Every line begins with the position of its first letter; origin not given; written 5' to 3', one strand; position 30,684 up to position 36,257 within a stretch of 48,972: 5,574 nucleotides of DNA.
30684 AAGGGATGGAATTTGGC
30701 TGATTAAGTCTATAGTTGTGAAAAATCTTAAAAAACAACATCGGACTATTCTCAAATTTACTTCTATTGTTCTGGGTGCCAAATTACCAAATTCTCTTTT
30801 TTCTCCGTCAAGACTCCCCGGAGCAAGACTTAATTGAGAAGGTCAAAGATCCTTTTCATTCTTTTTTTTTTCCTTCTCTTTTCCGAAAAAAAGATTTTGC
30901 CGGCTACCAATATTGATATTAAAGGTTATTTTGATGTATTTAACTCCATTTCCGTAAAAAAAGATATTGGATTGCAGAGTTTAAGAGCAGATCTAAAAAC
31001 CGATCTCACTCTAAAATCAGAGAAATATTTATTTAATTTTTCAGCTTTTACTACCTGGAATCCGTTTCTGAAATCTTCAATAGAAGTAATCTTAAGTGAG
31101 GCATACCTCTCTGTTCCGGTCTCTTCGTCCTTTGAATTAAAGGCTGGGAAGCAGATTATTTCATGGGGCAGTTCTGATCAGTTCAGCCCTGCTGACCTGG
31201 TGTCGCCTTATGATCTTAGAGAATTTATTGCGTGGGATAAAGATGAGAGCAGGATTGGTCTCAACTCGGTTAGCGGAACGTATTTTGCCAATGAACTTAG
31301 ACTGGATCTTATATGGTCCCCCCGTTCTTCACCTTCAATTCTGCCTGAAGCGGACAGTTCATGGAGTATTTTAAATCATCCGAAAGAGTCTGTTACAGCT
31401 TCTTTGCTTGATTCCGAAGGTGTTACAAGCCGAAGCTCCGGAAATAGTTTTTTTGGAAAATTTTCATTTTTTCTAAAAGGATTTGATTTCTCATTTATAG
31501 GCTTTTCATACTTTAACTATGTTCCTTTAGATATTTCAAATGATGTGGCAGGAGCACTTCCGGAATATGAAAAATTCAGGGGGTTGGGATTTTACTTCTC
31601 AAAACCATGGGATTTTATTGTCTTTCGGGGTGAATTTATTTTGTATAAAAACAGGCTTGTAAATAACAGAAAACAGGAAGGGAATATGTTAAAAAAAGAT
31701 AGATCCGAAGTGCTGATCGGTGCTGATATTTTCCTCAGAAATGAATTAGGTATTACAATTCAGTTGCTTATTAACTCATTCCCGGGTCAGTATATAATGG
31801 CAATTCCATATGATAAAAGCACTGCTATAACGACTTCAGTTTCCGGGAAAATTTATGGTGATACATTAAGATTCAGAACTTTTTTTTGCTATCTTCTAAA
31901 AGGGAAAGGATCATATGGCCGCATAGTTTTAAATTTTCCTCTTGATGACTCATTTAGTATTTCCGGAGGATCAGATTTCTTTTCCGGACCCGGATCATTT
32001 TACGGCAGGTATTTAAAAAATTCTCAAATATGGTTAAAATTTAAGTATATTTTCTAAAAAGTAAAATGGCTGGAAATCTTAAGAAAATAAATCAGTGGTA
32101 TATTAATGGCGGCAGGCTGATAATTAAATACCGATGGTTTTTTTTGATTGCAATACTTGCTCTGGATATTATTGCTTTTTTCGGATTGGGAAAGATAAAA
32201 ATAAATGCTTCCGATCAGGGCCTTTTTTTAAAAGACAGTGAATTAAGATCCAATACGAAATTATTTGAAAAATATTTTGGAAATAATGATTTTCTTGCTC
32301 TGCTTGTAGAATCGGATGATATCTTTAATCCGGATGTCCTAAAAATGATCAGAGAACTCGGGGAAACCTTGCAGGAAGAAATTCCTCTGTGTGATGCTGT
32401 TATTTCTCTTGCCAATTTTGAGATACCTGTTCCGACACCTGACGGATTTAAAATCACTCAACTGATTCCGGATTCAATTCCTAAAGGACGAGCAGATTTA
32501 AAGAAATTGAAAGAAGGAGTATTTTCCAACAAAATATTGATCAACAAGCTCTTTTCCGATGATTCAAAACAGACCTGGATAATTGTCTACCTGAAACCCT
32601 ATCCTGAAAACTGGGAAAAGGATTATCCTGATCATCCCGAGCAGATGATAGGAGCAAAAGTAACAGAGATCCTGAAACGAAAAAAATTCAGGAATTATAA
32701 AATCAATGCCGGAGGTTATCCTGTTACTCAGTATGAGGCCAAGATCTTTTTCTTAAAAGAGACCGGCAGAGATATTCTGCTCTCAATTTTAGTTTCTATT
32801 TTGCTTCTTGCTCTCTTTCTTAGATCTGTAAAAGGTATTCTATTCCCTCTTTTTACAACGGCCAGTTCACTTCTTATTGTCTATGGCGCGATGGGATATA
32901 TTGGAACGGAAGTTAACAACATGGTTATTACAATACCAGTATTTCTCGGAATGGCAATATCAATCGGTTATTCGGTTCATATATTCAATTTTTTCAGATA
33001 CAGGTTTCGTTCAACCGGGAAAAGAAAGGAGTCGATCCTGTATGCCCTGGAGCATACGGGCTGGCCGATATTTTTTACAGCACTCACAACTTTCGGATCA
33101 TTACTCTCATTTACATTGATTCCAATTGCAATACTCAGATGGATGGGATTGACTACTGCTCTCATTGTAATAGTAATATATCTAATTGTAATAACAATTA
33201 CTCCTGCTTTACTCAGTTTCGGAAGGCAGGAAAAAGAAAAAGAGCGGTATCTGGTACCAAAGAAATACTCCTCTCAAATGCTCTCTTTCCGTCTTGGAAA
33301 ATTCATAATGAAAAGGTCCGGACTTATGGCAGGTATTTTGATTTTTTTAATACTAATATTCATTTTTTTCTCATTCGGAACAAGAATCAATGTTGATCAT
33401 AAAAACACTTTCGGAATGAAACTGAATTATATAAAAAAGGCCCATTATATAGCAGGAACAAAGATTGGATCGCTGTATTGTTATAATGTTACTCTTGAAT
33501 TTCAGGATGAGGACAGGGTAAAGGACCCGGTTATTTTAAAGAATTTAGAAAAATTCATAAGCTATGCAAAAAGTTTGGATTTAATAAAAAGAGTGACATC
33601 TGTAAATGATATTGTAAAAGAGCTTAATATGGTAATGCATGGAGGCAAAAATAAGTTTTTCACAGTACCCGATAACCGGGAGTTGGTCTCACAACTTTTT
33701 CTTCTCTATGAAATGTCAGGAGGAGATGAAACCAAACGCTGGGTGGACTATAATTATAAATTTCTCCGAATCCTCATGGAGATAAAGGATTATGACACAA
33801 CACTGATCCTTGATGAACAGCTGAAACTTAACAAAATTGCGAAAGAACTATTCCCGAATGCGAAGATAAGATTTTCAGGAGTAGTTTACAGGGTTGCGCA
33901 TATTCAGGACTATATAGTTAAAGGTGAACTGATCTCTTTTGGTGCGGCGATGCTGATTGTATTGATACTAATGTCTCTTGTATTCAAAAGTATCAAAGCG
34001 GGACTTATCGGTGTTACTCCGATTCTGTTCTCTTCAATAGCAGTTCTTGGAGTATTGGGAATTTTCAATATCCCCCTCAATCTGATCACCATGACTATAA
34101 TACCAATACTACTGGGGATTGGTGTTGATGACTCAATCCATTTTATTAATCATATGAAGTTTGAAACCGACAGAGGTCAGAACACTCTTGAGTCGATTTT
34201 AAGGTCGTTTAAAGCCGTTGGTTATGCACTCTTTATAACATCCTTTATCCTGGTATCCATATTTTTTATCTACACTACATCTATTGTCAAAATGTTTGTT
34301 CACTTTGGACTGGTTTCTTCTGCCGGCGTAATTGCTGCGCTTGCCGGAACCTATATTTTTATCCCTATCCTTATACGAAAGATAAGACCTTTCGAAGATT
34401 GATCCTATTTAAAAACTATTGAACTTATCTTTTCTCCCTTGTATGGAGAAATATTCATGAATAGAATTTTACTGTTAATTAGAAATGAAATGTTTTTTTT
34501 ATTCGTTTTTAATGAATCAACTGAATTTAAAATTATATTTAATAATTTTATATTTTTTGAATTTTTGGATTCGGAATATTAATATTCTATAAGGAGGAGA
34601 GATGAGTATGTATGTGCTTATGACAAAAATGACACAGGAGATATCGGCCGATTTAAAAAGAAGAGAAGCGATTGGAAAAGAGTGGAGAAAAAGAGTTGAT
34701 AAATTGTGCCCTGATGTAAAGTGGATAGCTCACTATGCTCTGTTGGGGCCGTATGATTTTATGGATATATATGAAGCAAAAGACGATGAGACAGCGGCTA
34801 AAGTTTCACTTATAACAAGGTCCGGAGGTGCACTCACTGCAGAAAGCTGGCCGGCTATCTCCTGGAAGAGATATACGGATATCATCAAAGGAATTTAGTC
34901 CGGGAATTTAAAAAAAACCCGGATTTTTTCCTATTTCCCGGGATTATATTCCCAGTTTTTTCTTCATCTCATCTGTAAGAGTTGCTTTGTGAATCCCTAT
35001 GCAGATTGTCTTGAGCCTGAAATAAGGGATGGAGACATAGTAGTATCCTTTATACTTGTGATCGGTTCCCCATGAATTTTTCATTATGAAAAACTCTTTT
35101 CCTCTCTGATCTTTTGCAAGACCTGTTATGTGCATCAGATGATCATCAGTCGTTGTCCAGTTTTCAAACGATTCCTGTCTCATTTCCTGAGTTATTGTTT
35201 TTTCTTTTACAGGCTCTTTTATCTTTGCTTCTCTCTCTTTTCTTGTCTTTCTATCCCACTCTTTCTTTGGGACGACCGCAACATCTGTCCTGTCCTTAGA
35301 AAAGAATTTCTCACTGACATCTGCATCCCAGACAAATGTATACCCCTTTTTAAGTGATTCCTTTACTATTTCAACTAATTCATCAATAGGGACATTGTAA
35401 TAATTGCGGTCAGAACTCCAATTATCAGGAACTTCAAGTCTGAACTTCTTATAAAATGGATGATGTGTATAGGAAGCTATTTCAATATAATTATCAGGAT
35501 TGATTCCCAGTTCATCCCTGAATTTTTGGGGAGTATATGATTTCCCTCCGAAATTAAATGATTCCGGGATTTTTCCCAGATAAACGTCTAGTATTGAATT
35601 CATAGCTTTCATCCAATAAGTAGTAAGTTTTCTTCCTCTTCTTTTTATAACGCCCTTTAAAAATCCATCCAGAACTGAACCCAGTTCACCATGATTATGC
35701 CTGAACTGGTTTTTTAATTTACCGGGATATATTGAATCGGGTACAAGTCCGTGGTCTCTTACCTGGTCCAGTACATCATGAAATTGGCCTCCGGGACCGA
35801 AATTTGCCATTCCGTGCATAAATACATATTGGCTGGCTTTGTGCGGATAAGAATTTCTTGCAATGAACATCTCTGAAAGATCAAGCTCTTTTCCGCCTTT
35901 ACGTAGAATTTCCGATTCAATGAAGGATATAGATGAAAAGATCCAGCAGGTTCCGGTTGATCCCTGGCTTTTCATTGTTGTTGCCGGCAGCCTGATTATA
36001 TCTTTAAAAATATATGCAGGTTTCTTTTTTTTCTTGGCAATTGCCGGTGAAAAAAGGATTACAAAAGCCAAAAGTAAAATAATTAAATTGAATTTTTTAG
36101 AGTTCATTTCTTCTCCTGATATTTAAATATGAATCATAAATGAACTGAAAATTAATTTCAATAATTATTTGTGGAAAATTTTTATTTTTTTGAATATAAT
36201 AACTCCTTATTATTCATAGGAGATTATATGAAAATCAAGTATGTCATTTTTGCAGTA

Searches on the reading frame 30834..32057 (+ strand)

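Call 7: search_protein_families(library=pfam, proteins=[window:30834-32057:+], max_evalue=0.001)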
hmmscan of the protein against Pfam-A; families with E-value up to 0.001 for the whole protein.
window:30834-32057:+ (407 aa): 1 family
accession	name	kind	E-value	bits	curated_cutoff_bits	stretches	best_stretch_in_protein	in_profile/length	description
PF06980.17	DUF1302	-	6.7e-05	22.5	23.2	1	88-239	147-267/541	Protein of unknown function (DUF1302)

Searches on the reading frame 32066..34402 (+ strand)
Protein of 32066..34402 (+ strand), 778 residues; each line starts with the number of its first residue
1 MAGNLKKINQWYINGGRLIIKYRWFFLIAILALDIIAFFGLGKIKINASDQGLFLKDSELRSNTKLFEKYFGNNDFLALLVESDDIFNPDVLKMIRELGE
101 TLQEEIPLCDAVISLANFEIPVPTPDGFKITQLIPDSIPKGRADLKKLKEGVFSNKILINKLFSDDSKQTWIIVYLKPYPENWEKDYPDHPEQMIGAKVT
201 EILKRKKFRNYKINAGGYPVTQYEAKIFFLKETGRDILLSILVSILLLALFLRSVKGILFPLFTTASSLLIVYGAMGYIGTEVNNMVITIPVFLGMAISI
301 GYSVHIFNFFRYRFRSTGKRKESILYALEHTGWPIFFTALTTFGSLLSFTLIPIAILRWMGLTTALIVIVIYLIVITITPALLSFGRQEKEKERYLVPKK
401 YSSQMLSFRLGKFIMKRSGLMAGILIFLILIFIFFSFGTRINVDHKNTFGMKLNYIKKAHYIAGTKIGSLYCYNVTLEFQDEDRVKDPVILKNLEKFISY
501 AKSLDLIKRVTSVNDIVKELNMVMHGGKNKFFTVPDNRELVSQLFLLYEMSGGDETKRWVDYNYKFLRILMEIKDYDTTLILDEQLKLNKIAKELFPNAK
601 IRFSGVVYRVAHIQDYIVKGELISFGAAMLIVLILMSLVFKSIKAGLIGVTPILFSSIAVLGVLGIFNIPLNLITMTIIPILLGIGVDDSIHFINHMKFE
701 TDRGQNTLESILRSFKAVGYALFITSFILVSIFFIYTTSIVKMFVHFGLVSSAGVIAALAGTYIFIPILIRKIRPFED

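Call 7: search_protein_families(library=pfam, proteins=[window:32066-34402:+], max_evalue=0.001)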
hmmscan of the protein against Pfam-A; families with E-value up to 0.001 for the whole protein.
window:32066-34402:+ (778 aa): 4 families
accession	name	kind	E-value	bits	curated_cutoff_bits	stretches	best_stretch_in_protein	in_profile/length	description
PF03176.21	MMPL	-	6.2e-32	111.3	20.5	2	153-388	71-305/333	MMPL family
PF12349.14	Sterol-sensing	-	2e-12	47.7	22.3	2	646-769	9-133/153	Sterol-sensing domain of SREBP cleavage-activation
PF00873.25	ACR_tran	-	3.9e-06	25.3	28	1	624-769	337-485/1021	AcrB/AcrD/AcrF family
PF02460.24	Patched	-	3.7e-05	24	23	0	638-758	23-142/156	Patched SSD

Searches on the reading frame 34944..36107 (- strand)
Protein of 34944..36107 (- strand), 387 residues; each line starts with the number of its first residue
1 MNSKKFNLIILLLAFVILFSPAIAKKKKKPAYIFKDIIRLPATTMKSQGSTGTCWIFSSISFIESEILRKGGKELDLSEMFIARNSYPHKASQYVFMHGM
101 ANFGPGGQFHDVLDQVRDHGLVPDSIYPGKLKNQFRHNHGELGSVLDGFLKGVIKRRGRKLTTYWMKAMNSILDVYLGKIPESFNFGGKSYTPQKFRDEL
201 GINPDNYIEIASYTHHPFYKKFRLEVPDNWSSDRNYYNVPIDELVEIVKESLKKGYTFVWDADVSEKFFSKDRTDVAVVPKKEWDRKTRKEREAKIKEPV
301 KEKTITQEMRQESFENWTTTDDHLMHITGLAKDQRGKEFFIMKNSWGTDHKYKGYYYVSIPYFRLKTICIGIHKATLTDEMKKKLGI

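Call 7: search_protein_families(library=pfam, proteins=[window:34944-36107:-], max_evalue=0.001)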
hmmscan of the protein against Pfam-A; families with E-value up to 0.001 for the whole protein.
window:34944-36107:- (387 aa): 2 families
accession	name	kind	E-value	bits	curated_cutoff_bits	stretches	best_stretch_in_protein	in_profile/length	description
PF03051.21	Peptidase_C1_2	-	1.4e-18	67.4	22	1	106-384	136-423/438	Peptidase C1-like family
PF00112.29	Peptidase_C1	-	4.9e-12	46.8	20.7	2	319-358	164-202/220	Papain family cysteine protease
